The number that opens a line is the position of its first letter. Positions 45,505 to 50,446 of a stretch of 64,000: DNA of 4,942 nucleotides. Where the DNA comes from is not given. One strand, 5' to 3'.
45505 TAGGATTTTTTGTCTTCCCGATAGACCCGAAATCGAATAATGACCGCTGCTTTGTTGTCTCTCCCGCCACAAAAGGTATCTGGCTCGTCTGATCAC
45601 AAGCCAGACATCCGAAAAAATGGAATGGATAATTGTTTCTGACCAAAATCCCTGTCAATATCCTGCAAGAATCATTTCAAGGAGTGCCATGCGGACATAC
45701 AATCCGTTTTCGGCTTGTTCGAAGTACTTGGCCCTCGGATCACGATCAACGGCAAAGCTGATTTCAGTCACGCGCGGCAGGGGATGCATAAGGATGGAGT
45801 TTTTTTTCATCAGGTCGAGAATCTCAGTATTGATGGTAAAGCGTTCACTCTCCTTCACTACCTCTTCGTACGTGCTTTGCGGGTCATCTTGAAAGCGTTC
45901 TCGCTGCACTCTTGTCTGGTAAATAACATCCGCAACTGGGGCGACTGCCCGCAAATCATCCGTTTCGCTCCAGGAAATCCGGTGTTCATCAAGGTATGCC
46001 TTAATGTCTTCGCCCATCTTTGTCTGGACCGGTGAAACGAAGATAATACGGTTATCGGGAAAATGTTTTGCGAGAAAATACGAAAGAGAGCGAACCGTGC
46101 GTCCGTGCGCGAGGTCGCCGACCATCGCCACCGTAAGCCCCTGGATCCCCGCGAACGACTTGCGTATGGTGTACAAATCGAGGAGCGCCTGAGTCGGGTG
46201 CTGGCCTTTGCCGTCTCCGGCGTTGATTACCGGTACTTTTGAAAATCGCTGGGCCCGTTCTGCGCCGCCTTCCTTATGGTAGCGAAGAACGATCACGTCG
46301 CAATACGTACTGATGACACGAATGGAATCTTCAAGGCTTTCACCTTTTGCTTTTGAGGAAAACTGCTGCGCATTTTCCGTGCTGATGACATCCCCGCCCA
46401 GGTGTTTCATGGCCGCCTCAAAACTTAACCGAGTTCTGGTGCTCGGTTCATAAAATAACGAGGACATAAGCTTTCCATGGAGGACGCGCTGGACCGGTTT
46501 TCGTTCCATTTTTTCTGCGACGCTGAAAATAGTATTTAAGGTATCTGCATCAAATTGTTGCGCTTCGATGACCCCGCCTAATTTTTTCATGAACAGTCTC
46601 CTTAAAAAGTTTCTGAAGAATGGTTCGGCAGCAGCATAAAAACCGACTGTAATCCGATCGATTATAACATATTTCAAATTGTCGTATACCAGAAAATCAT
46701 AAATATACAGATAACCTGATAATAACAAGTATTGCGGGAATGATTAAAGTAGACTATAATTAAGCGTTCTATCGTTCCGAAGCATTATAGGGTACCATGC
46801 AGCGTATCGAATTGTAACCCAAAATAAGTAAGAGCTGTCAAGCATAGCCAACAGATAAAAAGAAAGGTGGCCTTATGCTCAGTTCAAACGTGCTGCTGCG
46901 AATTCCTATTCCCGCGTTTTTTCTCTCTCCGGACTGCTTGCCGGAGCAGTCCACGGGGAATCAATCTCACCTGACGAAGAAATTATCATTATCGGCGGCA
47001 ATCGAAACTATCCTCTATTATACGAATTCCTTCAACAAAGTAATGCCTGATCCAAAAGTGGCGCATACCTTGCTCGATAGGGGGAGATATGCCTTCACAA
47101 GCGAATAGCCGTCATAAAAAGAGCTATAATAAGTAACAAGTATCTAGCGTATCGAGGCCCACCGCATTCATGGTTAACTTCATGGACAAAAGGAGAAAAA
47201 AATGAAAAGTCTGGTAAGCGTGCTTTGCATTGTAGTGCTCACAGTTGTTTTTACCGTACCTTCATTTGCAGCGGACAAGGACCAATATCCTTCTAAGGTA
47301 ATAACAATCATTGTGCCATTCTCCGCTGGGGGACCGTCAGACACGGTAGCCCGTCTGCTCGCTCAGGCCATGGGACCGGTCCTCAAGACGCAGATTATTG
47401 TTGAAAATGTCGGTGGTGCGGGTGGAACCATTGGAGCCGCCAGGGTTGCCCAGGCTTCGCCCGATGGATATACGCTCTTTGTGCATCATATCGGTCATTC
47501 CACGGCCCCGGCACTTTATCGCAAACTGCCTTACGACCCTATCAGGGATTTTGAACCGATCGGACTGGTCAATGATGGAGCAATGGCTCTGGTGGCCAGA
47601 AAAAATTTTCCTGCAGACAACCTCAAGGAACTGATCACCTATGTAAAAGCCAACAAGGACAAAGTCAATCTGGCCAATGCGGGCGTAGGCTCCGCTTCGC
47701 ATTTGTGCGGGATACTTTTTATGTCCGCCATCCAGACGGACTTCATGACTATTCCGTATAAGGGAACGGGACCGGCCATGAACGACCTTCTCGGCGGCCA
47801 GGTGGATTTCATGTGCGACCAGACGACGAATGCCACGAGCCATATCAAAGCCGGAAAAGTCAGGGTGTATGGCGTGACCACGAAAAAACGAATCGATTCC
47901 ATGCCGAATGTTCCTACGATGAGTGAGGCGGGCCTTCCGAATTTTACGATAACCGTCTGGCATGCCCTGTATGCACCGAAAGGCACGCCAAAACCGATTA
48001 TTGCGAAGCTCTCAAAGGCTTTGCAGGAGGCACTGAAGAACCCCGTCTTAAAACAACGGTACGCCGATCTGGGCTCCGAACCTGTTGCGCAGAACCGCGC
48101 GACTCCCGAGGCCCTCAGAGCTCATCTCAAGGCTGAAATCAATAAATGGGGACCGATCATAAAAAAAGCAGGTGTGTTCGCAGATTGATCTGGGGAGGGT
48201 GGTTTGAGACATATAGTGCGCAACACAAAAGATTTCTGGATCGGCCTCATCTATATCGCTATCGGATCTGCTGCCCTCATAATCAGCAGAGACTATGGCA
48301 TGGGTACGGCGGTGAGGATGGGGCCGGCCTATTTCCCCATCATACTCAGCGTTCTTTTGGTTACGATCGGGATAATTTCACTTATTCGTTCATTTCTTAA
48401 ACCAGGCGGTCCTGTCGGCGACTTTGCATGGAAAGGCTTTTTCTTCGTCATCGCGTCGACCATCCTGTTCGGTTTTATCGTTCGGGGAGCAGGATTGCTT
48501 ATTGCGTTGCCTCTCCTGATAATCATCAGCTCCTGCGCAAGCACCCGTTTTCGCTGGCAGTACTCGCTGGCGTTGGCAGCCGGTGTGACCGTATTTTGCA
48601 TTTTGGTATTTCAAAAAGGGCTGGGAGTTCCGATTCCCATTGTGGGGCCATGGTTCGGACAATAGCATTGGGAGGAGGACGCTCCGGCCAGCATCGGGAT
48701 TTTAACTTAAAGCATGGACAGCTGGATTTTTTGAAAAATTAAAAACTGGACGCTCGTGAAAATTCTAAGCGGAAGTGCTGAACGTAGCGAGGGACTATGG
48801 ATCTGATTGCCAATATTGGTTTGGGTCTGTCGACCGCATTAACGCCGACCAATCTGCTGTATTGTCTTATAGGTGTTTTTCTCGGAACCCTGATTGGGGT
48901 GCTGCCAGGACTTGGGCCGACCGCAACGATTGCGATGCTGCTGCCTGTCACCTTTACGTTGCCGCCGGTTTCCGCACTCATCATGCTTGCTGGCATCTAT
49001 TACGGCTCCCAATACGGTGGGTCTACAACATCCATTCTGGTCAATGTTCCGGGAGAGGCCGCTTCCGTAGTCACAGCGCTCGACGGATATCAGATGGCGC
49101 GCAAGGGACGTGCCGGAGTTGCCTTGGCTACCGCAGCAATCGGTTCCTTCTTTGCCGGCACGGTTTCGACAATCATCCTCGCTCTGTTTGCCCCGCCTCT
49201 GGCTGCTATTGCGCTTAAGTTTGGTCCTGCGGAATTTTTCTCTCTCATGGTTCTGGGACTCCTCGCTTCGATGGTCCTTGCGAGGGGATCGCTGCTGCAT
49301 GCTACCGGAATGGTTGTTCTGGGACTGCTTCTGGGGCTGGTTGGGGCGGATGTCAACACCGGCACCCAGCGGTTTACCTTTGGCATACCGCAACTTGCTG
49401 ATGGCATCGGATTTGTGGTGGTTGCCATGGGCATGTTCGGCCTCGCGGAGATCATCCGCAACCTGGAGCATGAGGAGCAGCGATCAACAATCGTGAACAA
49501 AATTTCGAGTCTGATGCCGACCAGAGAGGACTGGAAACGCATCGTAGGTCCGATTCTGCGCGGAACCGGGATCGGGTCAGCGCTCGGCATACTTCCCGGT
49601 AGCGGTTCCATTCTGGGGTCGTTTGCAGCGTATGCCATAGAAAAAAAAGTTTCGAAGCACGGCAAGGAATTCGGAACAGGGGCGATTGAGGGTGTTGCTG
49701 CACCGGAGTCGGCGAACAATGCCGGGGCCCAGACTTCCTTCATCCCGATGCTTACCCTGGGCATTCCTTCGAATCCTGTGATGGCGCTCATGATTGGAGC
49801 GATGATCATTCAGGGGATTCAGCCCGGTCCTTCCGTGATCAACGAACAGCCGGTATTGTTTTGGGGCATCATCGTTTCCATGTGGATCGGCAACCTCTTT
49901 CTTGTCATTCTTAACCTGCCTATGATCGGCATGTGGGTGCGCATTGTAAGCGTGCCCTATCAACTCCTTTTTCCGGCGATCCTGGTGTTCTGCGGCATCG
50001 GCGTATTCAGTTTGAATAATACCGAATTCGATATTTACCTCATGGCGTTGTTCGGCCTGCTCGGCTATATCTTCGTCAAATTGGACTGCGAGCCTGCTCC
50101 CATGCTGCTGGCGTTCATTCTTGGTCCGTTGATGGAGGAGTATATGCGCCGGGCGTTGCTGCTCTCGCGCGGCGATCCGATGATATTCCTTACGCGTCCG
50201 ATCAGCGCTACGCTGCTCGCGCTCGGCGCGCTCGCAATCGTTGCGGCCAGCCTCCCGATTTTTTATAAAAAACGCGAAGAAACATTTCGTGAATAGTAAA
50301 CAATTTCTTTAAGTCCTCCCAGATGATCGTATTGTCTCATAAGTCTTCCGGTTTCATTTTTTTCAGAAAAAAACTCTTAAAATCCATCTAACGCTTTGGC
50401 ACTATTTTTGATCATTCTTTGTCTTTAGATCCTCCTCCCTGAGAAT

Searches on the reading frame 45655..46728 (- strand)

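Call 65: search_protein_families(library=pfam, proteins=[window:45655-46728:-], max_evalue=0.00001)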
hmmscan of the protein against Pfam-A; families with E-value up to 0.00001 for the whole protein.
window:45655-46728:- (357 aa): 2 families
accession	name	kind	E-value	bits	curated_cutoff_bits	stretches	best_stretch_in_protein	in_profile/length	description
PF02729.26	OTCace_N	-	3.6e-45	154.1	29.9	1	54-189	4-147/148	Aspartate/ornithine carbamoyltransferase, carbamoyl-P binding domain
PF00185.30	OTCace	-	6e-31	108.1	29.4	1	196-352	1-156/157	Aspartate/ornithine carbamoyltransferase, Asp/Orn binding domain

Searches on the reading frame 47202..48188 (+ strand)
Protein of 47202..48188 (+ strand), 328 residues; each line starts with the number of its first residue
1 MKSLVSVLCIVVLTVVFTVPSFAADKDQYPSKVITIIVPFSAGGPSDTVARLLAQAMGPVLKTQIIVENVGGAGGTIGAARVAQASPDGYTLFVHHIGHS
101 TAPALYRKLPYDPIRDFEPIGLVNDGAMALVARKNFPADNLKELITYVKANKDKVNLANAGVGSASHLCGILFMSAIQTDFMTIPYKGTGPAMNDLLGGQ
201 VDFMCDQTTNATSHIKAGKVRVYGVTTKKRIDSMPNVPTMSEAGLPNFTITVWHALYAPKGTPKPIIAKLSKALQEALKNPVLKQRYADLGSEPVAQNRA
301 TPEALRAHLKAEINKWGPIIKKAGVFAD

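Call 65: search_protein_families(library=pfam, proteins=[window:47202-48188:+], max_evalue=0.00001)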
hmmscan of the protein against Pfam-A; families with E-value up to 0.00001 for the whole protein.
window:47202-48188:+ (328 aa): 1 family
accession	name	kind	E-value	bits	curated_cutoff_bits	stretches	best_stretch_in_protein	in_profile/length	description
PF03401.19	TctC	-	1.9e-71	241.2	27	1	49-324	1-273/274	Tripartite tricarboxylate transporter family receptor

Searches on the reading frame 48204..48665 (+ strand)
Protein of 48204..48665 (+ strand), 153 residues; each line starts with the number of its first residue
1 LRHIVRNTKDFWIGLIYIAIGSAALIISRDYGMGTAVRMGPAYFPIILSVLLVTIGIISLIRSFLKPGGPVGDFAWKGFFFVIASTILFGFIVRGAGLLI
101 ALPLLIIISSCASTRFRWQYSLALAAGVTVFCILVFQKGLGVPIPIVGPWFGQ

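Call 65: search_protein_families(library=pfam, proteins=[window:48204-48665:+], max_evalue=0.00001)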
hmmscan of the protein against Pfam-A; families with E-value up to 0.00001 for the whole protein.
window:48204-48665:+ (153 aa): 1 family
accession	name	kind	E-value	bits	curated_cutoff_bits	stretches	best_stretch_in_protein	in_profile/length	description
PF07331.16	TctB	-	1.4e-17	64.6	29.1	1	11-145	1-137/137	Tripartite tricarboxylate transporter TctB family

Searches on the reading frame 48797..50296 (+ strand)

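Call 65: search_protein_families(library=pfam, proteins=[window:48797-50296:+], max_evalue=0.00001)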
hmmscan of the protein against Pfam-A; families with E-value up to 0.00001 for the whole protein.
window:48797-50296:+ (499 aa): 1 family
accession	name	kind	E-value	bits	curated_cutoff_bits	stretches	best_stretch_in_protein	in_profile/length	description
PF01970.21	TctA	-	2e-163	544.4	28.9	1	20-438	1-423/423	Tripartite tricarboxylate transporter TctA family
